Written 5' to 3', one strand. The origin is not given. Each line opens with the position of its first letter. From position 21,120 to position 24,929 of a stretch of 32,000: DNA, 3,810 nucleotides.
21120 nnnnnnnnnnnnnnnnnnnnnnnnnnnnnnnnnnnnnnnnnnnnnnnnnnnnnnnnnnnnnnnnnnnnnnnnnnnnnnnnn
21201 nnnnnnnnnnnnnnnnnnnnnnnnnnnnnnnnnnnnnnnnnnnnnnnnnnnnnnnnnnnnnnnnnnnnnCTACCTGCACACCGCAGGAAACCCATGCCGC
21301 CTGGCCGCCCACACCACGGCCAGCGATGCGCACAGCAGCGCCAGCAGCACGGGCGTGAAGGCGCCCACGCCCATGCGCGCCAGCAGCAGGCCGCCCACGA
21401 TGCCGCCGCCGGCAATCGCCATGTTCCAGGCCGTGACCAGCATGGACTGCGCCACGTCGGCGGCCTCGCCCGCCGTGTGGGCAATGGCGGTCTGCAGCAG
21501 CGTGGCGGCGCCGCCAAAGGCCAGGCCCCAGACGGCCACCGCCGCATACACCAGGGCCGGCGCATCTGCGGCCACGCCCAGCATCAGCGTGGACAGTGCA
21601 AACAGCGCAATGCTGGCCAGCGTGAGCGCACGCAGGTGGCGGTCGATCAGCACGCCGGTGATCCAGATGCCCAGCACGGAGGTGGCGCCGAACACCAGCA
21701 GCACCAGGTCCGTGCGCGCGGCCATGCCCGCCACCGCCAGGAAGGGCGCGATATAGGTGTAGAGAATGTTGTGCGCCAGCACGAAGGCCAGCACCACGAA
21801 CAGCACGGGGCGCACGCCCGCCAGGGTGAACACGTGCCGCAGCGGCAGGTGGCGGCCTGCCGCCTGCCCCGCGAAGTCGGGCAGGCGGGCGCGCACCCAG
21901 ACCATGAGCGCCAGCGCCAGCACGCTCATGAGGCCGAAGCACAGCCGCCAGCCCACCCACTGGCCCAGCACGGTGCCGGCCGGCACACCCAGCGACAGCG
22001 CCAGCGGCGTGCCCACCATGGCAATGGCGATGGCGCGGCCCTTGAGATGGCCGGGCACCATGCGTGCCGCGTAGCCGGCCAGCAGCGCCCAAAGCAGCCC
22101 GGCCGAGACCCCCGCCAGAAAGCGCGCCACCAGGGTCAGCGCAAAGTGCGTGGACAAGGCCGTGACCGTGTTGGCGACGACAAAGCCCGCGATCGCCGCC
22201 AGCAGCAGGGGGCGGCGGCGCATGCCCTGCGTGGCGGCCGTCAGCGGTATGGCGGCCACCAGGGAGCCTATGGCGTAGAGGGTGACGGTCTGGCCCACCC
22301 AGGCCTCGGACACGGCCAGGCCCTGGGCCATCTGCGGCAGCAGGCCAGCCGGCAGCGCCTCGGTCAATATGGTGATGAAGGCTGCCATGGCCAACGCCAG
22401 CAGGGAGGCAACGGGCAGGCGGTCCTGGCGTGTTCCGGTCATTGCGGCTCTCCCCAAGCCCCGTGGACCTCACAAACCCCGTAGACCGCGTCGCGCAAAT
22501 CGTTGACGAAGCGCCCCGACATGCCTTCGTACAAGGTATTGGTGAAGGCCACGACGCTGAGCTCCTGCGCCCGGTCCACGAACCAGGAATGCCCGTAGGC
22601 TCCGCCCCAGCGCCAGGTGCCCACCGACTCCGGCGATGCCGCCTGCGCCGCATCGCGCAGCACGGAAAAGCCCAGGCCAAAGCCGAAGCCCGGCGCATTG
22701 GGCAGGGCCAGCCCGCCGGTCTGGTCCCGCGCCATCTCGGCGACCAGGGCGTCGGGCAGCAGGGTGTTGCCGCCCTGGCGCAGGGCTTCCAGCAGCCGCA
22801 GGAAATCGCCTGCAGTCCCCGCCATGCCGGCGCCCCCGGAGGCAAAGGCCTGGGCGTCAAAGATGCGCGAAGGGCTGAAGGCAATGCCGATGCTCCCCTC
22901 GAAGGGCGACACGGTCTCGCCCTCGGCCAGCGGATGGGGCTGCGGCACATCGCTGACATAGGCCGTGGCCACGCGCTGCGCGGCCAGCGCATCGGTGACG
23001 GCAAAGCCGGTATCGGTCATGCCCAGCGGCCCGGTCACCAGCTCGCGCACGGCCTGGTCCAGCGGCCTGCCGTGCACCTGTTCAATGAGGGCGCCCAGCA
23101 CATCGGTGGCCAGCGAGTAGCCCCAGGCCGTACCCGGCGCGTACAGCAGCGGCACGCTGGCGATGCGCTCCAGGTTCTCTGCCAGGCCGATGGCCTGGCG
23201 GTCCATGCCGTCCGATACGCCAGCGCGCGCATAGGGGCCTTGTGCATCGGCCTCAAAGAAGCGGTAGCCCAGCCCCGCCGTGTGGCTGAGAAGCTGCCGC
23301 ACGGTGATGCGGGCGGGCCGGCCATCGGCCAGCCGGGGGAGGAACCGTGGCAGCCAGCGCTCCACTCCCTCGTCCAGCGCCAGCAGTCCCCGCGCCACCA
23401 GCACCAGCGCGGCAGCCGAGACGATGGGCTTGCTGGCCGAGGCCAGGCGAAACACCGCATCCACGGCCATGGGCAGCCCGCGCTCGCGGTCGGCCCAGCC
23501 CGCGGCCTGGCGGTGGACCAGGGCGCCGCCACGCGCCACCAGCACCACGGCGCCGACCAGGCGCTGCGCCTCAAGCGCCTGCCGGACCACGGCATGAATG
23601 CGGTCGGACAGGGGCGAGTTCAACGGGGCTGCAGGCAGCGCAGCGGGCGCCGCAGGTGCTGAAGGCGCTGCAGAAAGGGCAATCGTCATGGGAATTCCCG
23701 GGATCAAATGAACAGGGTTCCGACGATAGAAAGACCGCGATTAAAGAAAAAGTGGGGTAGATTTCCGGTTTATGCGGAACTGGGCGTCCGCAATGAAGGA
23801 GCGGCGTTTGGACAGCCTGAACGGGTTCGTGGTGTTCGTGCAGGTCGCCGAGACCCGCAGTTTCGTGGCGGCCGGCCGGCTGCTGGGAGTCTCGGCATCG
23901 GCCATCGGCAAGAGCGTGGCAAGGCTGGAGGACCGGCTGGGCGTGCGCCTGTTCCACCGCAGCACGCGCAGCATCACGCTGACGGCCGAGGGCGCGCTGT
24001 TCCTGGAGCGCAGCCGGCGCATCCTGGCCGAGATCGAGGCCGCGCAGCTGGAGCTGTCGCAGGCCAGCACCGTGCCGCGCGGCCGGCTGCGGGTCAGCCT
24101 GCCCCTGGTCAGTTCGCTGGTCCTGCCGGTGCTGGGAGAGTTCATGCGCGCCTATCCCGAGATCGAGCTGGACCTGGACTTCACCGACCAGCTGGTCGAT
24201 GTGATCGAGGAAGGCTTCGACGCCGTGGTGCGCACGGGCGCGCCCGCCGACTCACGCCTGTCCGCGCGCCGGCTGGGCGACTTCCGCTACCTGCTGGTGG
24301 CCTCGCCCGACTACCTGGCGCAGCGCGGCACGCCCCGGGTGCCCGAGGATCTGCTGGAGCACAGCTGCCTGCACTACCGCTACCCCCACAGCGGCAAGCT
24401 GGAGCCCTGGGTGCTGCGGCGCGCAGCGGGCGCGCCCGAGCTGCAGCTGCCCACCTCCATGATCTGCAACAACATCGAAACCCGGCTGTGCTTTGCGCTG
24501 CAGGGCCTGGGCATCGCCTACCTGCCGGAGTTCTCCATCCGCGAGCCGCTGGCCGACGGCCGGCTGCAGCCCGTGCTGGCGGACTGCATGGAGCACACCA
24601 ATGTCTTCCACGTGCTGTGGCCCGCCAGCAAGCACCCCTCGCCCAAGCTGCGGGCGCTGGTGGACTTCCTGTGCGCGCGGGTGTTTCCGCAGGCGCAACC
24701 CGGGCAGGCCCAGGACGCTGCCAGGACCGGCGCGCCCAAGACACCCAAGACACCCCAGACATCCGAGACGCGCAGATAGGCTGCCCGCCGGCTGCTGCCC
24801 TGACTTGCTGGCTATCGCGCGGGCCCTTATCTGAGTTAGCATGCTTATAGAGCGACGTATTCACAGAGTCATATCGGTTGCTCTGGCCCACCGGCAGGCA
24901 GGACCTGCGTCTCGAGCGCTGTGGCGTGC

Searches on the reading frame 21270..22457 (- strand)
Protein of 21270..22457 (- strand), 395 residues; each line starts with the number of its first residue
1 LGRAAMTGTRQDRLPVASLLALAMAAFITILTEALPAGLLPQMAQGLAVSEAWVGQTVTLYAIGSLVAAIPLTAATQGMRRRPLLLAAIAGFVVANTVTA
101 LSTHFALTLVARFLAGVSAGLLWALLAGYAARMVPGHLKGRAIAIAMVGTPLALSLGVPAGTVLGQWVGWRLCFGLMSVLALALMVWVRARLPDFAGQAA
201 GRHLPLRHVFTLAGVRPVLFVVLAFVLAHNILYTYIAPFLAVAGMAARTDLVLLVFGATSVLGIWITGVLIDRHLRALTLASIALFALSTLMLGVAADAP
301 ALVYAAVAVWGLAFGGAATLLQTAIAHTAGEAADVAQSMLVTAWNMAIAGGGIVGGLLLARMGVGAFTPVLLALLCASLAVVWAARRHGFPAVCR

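Call 23: search_protein_families(library=pfam, proteins=[window:21270-22457:-], max_evalue=0.001)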
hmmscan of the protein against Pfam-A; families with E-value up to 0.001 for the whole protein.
window:21270-22457:- (395 aa): 2 families
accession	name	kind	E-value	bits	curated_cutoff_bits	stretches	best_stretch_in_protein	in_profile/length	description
PF07690.21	MFS_1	-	7.6e-40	137.3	33.4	2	22-349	1-344/347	Major Facilitator Superfamily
PF12832.13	MFS_1_like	-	0.00016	21.3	25.2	1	46-165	241-358/373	MFS_1 like family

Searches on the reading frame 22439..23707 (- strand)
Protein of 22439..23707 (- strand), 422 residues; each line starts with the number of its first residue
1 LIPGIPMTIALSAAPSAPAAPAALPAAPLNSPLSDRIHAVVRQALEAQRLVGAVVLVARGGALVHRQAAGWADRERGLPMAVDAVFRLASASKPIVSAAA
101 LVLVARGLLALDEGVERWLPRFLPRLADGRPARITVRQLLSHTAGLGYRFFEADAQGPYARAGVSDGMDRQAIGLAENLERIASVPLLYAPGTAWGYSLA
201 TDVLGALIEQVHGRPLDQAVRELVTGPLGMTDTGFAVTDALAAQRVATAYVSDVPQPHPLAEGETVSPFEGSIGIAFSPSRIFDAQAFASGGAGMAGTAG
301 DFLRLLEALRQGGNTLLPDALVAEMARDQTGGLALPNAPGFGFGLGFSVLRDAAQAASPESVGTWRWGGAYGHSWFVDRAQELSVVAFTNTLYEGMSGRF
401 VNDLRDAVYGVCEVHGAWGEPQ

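Call 23: search_protein_families(library=pfam, proteins=[window:22439-23707:-], max_evalue=0.001)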
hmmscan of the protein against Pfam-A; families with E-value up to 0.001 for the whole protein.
window:22439-23707:- (422 aa): 1 family
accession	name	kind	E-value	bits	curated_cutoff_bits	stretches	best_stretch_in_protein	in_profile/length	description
PF00144.29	Beta-lactamase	-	1.4e-69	235.2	27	1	39-405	3-324/329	Beta-lactamase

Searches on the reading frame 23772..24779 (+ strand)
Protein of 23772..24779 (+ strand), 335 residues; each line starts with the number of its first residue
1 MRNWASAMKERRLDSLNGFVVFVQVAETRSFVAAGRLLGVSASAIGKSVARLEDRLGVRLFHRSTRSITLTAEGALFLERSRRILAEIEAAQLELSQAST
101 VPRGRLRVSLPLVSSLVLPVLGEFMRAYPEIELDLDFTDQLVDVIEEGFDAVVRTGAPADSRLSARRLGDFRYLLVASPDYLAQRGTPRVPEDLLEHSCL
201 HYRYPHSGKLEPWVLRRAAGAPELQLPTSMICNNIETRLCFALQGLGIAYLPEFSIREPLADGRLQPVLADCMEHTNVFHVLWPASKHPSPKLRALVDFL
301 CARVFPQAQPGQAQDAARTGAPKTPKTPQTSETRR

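Call 23: search_protein_families(library=pfam, proteins=[window:23772-24779:+], max_evalue=0.001)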
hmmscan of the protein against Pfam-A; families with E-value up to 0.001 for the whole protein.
window:23772-24779:+ (335 aa): 2 families
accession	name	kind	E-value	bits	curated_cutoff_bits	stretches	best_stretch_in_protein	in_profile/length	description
PF03466.25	LysR_substrate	-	4.5e-45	154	28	1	101-300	3-204/209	LysR substrate binding domain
PF00126.33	HTH_1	-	9.3e-20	70.8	26.6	1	17-74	2-59/60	Bacterial regulatory helix-turn-helix protein, lysR family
